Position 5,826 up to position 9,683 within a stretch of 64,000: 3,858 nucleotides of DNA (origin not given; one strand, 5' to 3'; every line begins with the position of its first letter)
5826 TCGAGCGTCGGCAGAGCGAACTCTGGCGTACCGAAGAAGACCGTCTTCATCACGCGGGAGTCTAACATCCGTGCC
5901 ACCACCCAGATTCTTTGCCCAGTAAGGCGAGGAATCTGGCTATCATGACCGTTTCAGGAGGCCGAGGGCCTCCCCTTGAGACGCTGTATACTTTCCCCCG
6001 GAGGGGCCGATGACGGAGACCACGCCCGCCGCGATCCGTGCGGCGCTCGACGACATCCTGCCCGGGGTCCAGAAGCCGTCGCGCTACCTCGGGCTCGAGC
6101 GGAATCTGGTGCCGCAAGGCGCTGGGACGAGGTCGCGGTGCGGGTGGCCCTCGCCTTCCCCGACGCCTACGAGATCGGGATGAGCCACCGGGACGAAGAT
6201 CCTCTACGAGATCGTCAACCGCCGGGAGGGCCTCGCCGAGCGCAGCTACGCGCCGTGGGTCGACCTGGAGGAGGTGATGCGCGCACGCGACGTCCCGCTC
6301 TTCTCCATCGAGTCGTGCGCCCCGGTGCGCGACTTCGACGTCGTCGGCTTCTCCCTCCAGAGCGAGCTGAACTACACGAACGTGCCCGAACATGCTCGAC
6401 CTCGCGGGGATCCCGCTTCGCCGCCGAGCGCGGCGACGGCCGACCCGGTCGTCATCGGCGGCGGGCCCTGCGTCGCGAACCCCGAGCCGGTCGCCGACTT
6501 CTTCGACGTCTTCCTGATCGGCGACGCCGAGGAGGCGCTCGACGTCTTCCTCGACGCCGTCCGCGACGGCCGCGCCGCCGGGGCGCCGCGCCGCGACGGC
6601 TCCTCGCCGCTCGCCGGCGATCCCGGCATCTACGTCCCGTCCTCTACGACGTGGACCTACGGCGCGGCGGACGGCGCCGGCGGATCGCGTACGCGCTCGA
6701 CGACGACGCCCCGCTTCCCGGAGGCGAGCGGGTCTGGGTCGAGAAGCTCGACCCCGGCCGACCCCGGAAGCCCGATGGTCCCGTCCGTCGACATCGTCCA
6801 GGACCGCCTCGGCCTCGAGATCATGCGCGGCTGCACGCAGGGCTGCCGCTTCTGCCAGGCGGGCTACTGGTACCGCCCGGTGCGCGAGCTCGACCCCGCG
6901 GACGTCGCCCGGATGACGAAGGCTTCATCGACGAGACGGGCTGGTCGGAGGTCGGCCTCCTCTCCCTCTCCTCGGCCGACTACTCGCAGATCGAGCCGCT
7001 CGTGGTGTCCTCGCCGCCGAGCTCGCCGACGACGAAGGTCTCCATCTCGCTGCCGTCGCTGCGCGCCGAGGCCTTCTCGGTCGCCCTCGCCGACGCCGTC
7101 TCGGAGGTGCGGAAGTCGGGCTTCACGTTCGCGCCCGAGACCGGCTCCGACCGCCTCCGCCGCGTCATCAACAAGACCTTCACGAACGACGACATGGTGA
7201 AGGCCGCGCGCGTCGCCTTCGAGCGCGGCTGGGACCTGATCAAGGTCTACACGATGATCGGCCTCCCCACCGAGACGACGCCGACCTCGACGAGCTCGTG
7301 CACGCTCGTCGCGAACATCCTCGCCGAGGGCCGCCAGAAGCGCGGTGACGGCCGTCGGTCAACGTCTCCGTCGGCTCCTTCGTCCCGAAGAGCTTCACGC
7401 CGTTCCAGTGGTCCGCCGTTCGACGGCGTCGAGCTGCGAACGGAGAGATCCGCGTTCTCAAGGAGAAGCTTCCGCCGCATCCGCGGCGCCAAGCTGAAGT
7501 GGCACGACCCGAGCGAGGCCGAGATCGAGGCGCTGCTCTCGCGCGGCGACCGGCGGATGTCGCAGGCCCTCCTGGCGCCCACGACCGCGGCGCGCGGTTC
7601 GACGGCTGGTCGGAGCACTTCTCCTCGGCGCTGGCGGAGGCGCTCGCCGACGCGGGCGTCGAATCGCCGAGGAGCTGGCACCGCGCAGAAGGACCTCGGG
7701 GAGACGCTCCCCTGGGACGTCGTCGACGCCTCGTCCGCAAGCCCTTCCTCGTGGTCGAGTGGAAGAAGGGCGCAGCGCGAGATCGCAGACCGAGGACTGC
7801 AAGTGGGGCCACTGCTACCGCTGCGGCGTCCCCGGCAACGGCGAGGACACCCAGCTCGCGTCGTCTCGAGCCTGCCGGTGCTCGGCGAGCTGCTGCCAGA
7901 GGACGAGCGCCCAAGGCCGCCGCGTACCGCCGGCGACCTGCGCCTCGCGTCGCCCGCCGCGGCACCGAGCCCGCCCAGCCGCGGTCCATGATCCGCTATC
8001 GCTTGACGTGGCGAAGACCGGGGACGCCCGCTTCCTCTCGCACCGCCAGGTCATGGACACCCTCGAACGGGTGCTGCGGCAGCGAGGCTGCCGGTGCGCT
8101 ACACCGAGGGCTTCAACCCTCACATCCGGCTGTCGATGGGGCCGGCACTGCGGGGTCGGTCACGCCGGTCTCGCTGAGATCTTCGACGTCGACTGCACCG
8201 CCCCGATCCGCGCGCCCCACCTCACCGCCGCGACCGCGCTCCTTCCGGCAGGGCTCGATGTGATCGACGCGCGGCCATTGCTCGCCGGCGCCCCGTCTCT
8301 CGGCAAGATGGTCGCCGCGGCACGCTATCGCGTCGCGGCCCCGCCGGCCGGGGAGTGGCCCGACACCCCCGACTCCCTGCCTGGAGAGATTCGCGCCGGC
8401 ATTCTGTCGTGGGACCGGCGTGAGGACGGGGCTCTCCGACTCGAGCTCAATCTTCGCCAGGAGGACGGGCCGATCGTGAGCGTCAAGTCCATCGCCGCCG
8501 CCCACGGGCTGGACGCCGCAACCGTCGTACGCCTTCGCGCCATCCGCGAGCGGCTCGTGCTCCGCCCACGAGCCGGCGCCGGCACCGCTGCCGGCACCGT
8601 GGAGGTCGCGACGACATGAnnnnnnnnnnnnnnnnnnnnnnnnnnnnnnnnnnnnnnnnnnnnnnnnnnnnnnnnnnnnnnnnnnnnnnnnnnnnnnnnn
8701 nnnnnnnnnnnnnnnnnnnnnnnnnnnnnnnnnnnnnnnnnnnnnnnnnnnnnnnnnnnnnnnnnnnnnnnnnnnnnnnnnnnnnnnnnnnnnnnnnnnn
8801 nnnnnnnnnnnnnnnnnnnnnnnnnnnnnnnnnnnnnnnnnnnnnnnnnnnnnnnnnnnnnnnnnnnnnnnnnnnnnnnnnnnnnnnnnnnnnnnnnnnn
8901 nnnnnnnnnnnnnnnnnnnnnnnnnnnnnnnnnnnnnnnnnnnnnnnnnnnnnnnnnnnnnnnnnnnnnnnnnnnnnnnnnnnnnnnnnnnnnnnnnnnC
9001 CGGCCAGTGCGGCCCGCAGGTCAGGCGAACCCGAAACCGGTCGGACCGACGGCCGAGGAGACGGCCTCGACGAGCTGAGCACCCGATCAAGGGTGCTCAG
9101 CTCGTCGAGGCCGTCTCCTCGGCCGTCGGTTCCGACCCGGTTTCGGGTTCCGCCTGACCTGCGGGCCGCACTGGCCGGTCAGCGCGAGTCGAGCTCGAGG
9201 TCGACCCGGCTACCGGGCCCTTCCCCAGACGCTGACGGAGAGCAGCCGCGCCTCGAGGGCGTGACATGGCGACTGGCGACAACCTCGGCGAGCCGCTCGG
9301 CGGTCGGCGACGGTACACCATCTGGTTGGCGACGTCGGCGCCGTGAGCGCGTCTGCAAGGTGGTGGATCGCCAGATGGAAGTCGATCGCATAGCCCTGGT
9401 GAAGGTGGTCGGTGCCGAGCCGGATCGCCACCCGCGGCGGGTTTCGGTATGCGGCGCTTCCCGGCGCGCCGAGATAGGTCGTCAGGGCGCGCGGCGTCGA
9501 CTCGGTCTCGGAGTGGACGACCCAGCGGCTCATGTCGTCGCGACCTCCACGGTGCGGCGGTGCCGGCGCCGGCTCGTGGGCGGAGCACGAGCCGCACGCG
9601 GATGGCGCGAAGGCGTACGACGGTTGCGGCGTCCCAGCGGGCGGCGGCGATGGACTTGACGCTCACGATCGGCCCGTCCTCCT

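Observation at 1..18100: Giant imperfect palindrome: nine genes duplicated in mirror order on two ~9-kb arms with no spacer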

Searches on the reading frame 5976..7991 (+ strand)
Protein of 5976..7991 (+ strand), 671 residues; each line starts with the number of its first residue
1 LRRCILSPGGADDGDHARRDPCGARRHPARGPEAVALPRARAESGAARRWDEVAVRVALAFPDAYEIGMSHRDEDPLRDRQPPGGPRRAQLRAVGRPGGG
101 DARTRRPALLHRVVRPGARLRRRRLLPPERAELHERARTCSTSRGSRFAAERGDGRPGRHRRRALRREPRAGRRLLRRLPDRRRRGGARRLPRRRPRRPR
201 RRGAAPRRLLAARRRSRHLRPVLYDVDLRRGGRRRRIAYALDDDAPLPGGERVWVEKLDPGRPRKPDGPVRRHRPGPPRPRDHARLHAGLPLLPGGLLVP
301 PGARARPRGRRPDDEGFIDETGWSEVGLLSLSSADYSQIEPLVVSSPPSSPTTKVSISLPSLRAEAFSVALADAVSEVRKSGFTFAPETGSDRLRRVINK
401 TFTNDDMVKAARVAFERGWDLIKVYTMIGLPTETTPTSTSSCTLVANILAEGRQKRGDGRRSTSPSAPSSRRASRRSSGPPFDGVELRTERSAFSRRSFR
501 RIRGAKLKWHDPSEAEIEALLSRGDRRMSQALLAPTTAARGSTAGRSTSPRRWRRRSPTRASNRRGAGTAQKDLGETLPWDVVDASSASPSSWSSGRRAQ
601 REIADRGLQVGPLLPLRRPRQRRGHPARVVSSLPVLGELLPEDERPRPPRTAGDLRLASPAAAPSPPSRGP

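Call 9: search_protein_families(library=pfam, proteins=[window:5976-7991:+])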
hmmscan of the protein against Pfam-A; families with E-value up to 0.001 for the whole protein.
window:5976-7991:+ (671 aa): 1 family
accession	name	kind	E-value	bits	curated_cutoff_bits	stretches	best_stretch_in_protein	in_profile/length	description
PF04055.27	Radical_SAM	-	9.7e-05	23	29.5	1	354-434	79-155/166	Radical SAM superfamily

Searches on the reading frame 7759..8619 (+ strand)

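Call 9: search_protein_families(library=pfam, proteins=[window:7759-8619:+])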
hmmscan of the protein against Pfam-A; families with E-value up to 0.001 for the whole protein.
window:7759-8619:+ (286 aa): 1 family
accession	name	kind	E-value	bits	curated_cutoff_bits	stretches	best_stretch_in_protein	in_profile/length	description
PF10105.14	DUF2344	-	2.8e-11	44.1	23.8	1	83-200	5-118/176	Uncharacterized protein conserved in bacteria (DUF2344)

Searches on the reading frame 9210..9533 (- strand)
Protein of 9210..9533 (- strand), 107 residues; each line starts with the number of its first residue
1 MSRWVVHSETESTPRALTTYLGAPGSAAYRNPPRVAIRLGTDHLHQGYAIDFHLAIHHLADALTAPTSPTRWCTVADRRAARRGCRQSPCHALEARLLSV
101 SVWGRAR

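Call 8: search_protein_families(library=pfam, proteins=[window:9210-9533:-])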
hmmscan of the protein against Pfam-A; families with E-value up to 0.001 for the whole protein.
window:9210-9533:- (107 aa): 0 families
